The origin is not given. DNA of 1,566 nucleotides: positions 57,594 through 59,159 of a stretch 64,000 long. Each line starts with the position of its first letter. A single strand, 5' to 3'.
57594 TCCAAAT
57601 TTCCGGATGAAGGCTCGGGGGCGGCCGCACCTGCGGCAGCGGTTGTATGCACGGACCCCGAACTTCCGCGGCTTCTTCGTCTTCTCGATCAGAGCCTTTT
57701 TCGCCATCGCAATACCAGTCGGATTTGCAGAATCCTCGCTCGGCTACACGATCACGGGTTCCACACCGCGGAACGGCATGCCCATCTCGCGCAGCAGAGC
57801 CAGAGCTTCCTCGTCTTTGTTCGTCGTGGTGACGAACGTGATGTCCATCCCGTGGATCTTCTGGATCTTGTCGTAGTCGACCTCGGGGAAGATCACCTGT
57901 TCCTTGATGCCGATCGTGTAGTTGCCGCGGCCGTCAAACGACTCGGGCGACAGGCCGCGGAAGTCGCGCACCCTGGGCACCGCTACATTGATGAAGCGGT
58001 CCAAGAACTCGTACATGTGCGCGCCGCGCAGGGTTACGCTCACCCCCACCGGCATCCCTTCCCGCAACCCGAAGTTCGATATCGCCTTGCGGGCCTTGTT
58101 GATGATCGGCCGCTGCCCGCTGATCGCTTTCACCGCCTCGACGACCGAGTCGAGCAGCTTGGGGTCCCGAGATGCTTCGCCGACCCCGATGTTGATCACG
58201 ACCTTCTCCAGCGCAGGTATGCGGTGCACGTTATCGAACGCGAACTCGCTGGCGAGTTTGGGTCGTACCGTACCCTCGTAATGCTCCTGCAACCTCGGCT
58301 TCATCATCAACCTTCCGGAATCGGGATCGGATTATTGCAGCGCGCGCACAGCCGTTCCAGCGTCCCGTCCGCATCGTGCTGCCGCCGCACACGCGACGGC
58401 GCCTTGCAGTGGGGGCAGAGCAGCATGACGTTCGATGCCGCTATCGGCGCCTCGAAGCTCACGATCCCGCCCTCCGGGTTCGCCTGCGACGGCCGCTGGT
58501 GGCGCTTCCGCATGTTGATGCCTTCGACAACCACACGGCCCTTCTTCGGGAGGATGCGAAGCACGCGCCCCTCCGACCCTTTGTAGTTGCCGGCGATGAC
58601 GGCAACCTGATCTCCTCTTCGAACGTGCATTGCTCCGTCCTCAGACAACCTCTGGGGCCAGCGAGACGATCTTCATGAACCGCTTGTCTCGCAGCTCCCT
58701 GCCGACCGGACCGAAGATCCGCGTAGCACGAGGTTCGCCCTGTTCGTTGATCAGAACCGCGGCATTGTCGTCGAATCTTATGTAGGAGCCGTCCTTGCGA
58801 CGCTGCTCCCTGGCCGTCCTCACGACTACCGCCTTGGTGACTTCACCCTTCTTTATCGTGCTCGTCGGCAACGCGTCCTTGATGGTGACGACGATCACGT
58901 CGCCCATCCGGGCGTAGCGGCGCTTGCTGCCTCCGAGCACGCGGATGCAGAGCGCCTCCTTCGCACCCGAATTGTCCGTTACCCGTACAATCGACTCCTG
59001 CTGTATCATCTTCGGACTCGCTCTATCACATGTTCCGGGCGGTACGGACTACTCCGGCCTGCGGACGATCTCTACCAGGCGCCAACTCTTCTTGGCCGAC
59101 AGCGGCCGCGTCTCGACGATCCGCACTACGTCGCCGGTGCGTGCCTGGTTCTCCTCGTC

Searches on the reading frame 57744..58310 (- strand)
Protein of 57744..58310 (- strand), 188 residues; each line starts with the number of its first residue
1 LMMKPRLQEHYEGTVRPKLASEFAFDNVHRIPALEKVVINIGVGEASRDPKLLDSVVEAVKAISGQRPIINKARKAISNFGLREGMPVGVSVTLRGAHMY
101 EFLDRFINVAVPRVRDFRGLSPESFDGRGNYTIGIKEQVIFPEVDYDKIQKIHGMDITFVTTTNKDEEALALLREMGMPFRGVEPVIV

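Call 12: search_protein_families(library=pfam, proteins=[window:57744-58310:-])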
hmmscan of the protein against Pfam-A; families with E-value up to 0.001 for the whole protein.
window:57744-58310:- (188 aa): 2 families
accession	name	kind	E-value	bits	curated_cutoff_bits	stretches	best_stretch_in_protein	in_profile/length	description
PF00673.26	Ribosomal_L5_C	-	6e-41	138.9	27.8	1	87-180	1-94/94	ribosomal L5P family C-terminus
PF00281.24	Ribosomal_L5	-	3.5e-23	82.1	34.9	1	27-83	1-57/57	Ribosomal protein L5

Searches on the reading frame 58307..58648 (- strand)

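Call 12: search_protein_families(library=pfam, proteins=[window:58307-58648:-])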
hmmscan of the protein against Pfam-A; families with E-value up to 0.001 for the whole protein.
window:58307-58648:- (113 aa): 2 families
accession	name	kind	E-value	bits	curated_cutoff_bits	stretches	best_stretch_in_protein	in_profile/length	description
PF17136.10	ribosomal_L24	-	1.9e-24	86.2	27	1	44-108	1-65/65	Ribosomal proteins 50S L24/mitochondrial 39S L24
PF00467.35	KOW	-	1.8e-07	31.1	22.3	1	11-42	1-32/32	KOW motif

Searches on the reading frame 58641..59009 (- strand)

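Call 12: search_protein_families(library=pfam, proteins=[window:58641-59009:-])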
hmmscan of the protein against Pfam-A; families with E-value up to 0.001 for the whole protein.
window:58641-59009:- (122 aa): 1 family
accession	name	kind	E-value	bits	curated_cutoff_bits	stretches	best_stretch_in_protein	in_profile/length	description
PF00238.24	Ribosomal_L14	-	9.9e-54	180.9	23.6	1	1-122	1-122/122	Ribosomal protein L14p/L23e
